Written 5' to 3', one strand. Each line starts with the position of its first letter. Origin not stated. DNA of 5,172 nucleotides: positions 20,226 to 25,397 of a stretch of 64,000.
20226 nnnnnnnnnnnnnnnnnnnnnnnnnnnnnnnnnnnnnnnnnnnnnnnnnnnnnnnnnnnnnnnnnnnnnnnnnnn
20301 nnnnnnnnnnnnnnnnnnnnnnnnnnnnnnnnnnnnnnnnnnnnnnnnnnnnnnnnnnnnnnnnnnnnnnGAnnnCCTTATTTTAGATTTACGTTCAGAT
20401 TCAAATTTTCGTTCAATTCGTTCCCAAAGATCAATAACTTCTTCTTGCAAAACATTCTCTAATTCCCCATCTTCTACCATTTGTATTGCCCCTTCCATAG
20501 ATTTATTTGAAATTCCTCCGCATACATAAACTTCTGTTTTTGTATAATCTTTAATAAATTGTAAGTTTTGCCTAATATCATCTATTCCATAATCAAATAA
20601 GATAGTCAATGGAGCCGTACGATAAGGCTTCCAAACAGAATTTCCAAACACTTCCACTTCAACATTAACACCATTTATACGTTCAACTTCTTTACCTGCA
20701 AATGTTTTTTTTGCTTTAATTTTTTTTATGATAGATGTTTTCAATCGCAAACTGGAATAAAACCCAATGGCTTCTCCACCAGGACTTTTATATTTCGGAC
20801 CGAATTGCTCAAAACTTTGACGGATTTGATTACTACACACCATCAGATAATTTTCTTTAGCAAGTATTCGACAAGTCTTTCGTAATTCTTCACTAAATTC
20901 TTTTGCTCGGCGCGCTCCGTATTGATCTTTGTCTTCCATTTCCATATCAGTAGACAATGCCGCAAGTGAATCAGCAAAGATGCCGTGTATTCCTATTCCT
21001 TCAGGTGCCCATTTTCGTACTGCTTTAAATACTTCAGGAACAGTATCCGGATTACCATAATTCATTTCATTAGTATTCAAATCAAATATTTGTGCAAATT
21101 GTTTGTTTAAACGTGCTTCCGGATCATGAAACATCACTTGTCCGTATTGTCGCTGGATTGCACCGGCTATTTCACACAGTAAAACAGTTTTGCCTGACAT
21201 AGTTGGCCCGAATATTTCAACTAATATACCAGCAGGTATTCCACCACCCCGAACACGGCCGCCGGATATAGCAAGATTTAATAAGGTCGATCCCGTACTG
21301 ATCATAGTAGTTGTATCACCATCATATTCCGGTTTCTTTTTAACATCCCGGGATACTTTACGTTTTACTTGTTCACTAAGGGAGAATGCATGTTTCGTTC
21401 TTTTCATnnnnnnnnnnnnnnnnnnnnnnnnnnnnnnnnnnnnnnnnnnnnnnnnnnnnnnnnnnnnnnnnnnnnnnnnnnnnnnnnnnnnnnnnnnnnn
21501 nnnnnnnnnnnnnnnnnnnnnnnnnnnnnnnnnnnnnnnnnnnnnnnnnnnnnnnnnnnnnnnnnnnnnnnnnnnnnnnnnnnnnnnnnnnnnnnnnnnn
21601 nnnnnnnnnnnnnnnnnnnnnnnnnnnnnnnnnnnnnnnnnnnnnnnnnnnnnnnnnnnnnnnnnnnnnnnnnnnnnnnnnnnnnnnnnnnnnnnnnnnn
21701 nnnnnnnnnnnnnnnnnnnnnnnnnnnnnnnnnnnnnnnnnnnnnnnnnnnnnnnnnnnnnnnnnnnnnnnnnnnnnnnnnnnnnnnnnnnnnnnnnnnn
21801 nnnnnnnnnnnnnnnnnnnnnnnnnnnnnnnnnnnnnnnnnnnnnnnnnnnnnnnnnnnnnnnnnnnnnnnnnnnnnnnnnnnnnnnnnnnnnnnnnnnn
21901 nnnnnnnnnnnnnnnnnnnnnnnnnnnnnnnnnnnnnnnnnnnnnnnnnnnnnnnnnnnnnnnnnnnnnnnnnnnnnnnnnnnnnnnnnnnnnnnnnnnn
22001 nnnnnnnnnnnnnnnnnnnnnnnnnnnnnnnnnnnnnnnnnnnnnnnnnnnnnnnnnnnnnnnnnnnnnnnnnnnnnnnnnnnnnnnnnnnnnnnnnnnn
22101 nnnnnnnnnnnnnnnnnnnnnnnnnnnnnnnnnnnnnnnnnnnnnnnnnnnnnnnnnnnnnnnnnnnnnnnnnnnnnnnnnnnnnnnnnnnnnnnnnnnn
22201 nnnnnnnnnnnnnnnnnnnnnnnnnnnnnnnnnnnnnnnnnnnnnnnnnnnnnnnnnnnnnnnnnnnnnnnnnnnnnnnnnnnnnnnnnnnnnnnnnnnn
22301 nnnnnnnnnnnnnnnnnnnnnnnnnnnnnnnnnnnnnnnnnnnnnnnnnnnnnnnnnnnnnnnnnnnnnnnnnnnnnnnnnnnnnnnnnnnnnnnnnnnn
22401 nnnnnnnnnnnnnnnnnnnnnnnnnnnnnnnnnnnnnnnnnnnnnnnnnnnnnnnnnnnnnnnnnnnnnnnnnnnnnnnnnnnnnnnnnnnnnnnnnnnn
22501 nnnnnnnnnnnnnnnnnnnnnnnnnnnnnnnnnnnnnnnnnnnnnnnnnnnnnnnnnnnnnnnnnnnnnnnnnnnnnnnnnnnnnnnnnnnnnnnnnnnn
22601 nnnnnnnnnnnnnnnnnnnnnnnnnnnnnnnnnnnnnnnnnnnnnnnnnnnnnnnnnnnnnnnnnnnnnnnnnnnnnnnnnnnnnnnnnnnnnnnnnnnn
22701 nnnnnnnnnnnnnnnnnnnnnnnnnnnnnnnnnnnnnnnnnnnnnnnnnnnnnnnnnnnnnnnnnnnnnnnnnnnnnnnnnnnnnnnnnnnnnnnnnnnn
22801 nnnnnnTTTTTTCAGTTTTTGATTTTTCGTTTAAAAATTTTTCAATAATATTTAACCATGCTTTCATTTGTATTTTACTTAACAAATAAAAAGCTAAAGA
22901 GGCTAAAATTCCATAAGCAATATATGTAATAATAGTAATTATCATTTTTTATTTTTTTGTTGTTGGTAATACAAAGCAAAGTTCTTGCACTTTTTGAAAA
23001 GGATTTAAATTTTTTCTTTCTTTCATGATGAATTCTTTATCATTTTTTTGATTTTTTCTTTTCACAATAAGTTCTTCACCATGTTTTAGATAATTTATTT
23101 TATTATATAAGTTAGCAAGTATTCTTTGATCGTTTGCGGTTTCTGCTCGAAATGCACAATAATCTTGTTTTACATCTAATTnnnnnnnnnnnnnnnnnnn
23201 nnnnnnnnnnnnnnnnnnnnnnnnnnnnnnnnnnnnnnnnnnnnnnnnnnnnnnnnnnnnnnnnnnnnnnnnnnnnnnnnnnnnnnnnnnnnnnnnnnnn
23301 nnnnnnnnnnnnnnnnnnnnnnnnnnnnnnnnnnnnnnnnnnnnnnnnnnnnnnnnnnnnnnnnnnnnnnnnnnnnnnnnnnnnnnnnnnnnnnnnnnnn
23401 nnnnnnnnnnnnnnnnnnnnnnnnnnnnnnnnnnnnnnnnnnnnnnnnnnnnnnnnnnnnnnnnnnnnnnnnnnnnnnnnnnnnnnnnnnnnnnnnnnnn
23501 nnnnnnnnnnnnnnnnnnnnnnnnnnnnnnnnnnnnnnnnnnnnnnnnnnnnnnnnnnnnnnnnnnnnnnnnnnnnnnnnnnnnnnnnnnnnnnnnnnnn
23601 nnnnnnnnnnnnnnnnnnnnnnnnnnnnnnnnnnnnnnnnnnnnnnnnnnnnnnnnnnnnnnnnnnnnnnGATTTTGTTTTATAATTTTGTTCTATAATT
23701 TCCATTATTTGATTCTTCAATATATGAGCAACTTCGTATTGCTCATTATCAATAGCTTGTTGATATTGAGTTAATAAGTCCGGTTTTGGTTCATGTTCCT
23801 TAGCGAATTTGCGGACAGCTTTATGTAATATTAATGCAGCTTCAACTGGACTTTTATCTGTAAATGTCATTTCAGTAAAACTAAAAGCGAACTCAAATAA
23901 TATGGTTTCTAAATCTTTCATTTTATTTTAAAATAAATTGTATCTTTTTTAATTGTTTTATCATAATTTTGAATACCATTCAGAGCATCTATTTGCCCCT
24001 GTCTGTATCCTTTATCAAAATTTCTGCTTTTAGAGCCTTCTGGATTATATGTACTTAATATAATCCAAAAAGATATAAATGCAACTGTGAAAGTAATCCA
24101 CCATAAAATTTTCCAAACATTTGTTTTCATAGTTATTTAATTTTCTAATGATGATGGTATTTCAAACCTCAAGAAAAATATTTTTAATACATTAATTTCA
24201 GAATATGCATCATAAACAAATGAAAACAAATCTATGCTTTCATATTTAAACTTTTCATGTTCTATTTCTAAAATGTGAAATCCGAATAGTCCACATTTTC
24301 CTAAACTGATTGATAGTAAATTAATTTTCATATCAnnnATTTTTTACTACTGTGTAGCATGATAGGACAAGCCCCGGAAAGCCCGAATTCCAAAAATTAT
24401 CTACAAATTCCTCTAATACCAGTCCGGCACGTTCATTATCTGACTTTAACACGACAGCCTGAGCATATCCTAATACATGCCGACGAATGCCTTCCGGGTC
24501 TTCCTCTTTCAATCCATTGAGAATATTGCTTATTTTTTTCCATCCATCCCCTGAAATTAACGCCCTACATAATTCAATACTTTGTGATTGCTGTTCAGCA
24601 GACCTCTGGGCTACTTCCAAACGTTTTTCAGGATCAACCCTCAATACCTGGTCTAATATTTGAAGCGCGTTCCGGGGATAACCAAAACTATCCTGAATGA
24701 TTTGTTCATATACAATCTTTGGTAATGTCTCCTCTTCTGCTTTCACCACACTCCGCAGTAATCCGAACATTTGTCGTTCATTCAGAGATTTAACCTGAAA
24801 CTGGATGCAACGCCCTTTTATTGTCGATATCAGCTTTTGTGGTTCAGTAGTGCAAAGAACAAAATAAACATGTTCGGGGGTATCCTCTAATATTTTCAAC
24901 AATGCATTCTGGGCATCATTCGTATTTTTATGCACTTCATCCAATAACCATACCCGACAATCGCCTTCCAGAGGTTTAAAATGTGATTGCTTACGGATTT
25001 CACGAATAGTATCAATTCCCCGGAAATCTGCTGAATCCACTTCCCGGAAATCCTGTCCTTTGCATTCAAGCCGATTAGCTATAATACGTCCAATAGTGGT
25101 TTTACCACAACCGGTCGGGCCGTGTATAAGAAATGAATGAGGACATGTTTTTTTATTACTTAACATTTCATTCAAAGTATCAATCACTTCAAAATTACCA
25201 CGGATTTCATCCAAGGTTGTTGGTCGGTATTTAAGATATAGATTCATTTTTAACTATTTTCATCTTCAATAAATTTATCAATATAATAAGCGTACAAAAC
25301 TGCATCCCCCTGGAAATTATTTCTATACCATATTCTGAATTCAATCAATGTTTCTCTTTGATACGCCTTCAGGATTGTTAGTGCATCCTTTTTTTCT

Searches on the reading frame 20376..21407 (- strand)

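Call 57: search_protein_families(library=pfam, proteins=[window:20376-21407:-], max_evalue=0.001)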
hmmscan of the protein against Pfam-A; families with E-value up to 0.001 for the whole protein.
window:20376-21407:- (344 aa): 1 family
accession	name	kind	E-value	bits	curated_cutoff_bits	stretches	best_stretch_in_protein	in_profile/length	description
PF00154.27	RecA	-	1.9e-31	109.9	27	1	33-276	30-262/262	recA bacterial DNA recombination protein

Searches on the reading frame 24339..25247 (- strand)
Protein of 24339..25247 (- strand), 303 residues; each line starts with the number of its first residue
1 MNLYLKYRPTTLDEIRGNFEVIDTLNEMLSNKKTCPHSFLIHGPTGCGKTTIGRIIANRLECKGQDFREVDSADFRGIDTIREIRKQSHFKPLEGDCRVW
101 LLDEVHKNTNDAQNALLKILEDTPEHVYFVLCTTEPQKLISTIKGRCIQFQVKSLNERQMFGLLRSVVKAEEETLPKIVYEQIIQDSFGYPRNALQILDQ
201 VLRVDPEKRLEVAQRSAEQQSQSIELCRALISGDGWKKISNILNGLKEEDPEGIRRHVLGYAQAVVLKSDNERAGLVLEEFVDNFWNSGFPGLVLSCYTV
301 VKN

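Call 57: search_protein_families(library=pfam, proteins=[window:24339-25247:-], max_evalue=0.001)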
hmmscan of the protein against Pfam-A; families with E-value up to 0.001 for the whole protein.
window:24339-25247:- (303 aa): 15 families
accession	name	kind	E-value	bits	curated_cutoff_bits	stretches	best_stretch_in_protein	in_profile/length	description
PF13177.12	DNA_pol3_delta2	-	2.9e-25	89.6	27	1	77-155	82-160/161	DNA polymerase III, delta subunit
PF00004.35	AAA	-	8.3e-13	49.4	21.2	1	40-148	2-124/131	ATPase family associated with various cellular activities (AAA)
PF07728.20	AAA_5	-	4.3e-07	30.5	22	1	39-126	2-96/139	AAA domain (dynein-related subfamily)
PF00931.28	NB-ARC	-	5.4e-07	29.6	23.5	0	22-67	5-49/248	NB-ARC domain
PF07724.20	AAA_2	-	1.3e-06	28.9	27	1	38-123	5-102/166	AAA domain (Cdc48 subfamily)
PF05496.18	RuvB_N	-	5.7e-06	26.6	27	1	8-123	2-111/159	Holliday junction DNA helicase RuvB P-loop domain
PF00158.32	Sigma54_activat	-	1.1e-05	25.6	20.2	0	20-75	6-61/168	Sigma-54 interaction domain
PF13173.12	AAA_14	-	1.8e-05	25.2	27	1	39-154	5-122/129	AAA domain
PF13238.12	AAA_18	-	4.4e-05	24.4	29.4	1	40-126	2-83/128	AAA domain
PF03215.21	Rad17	-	6.3e-05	23.4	23.8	1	5-104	11-116/186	Rad17 P-loop domain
PF01637.24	ATPase_2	-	0.00019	21.8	33.2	0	23-67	9-51/225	ATPase domain predominantly from Archaea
PF13191.12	AAA_16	-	0.0003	21.8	32.6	0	22-63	9-51/167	AAA ATPase domain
PF20720.3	nSTAND3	-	0.0005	20.2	27.2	0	37-73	18-54/155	Novel STAND NTPase 3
PF04851.21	ResIII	-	0.00066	20.1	22.5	0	23-65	13-52/164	Type III restriction enzyme, res subunit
PF00005.33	ABC_tran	-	0.00087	20.3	25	0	40-90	15-63/137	ABC transporter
